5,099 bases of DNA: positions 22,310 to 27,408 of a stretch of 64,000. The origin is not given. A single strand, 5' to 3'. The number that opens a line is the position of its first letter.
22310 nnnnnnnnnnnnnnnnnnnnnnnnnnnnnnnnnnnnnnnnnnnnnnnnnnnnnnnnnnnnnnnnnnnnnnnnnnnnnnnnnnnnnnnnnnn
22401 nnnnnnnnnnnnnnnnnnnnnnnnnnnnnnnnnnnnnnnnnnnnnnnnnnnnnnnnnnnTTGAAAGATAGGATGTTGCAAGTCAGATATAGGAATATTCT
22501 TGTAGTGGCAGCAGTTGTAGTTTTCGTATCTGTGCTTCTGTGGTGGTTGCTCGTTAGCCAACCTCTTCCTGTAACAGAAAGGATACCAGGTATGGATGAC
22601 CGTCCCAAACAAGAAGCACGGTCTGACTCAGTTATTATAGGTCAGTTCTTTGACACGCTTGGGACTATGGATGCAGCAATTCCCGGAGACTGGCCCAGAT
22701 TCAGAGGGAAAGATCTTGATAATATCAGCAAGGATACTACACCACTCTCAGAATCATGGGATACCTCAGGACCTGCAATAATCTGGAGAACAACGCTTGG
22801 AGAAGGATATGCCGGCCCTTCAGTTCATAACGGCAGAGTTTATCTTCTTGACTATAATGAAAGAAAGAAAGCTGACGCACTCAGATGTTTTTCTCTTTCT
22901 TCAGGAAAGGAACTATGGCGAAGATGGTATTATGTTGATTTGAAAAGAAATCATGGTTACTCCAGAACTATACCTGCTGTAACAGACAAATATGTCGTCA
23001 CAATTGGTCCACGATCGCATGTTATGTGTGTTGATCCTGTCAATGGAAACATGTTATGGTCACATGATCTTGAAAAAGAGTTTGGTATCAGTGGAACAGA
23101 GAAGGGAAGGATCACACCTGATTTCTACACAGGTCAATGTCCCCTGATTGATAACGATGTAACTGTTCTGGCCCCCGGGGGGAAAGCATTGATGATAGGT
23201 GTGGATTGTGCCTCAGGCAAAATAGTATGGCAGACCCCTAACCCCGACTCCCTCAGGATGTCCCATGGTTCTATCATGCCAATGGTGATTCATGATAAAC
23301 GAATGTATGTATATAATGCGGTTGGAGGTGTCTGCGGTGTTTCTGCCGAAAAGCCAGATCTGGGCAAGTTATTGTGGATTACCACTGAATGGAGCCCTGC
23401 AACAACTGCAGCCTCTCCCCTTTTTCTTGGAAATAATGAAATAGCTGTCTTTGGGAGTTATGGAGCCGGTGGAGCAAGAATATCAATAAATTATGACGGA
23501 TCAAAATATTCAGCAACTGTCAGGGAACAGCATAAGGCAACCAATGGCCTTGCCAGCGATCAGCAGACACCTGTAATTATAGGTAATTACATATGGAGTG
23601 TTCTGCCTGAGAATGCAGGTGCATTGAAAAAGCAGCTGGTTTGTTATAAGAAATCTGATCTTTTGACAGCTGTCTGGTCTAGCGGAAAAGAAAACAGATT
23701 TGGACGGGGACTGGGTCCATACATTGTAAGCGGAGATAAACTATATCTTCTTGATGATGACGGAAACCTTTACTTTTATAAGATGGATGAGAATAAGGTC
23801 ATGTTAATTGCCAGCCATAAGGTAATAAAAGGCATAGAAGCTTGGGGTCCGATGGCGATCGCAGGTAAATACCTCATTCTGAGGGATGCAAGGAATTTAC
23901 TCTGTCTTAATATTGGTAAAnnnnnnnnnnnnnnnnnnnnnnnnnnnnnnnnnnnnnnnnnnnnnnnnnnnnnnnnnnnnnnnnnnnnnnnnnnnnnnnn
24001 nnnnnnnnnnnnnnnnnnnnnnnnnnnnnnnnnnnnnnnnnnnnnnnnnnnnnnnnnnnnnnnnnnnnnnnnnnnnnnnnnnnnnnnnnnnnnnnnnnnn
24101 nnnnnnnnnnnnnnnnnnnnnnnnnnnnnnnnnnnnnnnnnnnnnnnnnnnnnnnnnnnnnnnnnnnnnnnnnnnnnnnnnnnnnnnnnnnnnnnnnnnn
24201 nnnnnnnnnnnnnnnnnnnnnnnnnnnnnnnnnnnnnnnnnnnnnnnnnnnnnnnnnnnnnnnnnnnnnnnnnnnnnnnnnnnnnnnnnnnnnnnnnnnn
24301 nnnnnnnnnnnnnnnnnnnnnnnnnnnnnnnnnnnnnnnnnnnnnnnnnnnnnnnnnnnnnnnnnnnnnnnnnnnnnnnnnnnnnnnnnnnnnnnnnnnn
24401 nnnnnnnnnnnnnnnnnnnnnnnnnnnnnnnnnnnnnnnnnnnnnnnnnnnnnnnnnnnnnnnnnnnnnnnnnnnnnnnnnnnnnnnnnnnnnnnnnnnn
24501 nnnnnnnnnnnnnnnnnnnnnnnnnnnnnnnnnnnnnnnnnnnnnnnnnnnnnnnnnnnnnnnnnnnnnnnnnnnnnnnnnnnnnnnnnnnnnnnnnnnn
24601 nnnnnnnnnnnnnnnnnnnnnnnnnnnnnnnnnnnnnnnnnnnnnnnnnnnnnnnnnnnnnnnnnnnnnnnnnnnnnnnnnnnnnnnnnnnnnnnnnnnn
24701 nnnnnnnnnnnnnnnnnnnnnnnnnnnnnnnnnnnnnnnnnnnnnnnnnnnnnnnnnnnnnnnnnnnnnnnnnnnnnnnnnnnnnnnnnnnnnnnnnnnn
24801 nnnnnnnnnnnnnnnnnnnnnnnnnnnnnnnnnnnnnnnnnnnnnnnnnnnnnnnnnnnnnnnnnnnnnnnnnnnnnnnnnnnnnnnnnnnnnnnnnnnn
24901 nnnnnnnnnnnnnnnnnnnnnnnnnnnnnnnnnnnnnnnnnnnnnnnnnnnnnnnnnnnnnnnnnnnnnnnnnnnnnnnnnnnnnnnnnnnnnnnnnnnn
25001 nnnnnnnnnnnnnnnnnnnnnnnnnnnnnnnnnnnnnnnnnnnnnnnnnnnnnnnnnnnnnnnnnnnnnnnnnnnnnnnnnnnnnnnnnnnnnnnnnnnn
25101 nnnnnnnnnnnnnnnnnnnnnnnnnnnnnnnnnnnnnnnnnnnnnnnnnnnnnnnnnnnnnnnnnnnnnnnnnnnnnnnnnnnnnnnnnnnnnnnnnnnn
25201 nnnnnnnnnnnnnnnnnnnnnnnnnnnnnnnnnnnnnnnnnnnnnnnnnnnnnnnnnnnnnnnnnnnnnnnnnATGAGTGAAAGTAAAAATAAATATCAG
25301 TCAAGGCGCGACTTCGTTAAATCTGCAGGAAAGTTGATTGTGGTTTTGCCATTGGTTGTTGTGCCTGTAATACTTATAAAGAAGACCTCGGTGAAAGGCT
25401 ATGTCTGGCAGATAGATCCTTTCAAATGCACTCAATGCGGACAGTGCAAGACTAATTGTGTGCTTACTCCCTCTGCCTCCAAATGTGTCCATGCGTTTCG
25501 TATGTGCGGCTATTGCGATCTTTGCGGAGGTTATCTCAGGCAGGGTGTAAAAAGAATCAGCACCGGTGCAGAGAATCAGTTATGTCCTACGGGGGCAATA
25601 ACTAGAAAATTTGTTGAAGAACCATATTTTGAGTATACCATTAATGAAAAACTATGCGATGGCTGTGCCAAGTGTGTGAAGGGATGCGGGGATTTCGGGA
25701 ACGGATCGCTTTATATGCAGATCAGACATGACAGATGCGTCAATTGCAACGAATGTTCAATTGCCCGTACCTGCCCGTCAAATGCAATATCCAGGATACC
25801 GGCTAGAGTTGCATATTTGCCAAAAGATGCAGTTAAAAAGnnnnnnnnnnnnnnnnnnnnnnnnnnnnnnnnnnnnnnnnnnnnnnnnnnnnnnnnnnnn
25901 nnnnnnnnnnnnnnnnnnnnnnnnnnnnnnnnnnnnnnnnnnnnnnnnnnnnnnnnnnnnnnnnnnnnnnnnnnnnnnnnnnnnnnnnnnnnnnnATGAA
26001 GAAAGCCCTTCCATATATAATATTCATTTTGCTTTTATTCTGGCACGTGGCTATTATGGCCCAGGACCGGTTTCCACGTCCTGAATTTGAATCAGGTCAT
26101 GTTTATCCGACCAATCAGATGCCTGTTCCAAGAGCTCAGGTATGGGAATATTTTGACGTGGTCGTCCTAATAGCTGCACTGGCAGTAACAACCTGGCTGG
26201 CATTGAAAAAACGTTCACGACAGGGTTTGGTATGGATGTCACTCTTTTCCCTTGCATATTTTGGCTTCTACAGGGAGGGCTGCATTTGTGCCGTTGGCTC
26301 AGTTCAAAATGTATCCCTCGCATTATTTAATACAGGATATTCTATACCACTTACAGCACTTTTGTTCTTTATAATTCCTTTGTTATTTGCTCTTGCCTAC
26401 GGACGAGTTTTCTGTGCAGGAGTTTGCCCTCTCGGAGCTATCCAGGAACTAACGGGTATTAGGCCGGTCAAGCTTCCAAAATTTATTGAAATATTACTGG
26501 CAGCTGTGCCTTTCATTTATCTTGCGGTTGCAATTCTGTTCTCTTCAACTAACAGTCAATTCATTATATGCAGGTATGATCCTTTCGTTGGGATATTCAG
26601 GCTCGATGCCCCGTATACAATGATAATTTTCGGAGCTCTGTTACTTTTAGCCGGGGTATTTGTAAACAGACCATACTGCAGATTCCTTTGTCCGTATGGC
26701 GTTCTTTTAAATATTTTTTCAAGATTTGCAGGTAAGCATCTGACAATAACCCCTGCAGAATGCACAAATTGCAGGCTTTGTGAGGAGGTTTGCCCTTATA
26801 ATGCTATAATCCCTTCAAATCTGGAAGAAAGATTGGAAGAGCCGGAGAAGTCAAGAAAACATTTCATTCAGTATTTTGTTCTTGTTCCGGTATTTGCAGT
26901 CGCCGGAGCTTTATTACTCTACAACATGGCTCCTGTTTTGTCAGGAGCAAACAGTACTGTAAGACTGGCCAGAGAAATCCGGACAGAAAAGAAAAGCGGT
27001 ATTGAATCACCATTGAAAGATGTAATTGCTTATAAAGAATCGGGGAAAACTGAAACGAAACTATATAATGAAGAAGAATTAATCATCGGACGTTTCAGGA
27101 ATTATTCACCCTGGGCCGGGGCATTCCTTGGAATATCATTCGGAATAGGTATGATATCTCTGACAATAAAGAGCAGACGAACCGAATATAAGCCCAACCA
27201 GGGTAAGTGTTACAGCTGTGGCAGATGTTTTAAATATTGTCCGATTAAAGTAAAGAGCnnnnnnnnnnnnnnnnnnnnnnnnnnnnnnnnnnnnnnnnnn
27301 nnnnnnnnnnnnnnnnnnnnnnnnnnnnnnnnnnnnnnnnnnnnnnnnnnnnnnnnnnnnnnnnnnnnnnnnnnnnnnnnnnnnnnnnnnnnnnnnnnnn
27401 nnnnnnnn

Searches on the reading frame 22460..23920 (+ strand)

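Call 41: search_protein_families(library=pfam, proteins=[window:22460-23920:+], max_evalue=0.001)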
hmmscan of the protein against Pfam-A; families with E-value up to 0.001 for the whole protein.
window:22460-23920:+ (487 aa): 1 family
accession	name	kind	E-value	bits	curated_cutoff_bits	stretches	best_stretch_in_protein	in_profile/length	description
PF13360.13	PQQ_2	-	7.8e-30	104.7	27.6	3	141-396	5-222/233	Outer membrane protein assembly factor BamB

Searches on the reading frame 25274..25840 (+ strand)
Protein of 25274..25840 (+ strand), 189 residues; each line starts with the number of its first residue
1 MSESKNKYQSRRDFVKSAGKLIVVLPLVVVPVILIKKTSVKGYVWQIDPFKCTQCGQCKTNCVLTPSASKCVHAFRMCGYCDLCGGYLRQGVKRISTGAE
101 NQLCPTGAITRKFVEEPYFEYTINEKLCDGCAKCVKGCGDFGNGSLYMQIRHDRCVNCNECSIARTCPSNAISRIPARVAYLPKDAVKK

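Call 41: search_protein_families(library=pfam, proteins=[window:25274-25840:+], max_evalue=0.001)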
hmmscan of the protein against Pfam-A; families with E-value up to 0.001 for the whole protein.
window:25274-25840:+ (189 aa): 4 families
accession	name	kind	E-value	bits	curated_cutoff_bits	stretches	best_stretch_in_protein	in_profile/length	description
PF12837.12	Fer4_6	-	4.5e-07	29.9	25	0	149-172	3-24/24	4Fe-4S binding domain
PF12838.12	Fer4_7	-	1.4e-06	29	27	0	104-138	12-48/52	4Fe-4S dicluster domain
PF00037.32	Fer4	-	4e-06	26.8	21.1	0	46-62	2-18/24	4Fe-4S binding domain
PF13237.11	Fer4_10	-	0.00017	21.9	25.5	0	148-171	2-25/53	4Fe-4S dicluster domain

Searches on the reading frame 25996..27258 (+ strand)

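Call 41: search_protein_families(library=pfam, proteins=[window:25996-27258:+], max_evalue=0.001)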
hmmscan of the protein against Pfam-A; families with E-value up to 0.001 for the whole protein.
window:25996-27258:+ (421 aa): 11 families
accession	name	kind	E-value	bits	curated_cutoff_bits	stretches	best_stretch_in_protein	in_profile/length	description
PF12801.12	Fer4_5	-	4.1e-16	59.1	22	2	119-160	3-45/48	4Fe-4S binding domain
PF00037.32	Fer4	-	3.9e-11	42.7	21.1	1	250-271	2-23/24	4Fe-4S binding domain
PF12838.12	Fer4_7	-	4e-10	40.5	27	1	228-270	8-52/52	4Fe-4S dicluster domain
PF13187.11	Fer4_9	-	2.5e-08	34.2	27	1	255-283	1-29/52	4Fe-4S dicluster domain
PF14697.11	Fer4_21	-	5.9e-08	33.2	35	1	228-271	14-57/59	4Fe-4S dicluster domain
PF13484.11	Fer4_16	-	4.4e-07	31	30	0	255-284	1-28/66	4Fe-4S double cluster binding domain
PF25160.1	LdpA_Fe-S-bd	-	2.4e-06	27.7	27.6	0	403-418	26-41/49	LdpA Fe-S cluster-binding domain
PF13237.11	Fer4_10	-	3e-05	24.3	25.5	0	250-268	3-21/53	4Fe-4S dicluster domain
PF12837.12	Fer4_6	-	6.1e-05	23.2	25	1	251-271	4-24/24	4Fe-4S binding domain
PF13183.11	Fer4_8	-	0.00011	23.1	27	0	252-269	50-67/68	4Fe-4S dicluster domain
PF12798.12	Fer4_3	-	0.00061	20.9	27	0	256-270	1-15/15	4Fe-4S binding domain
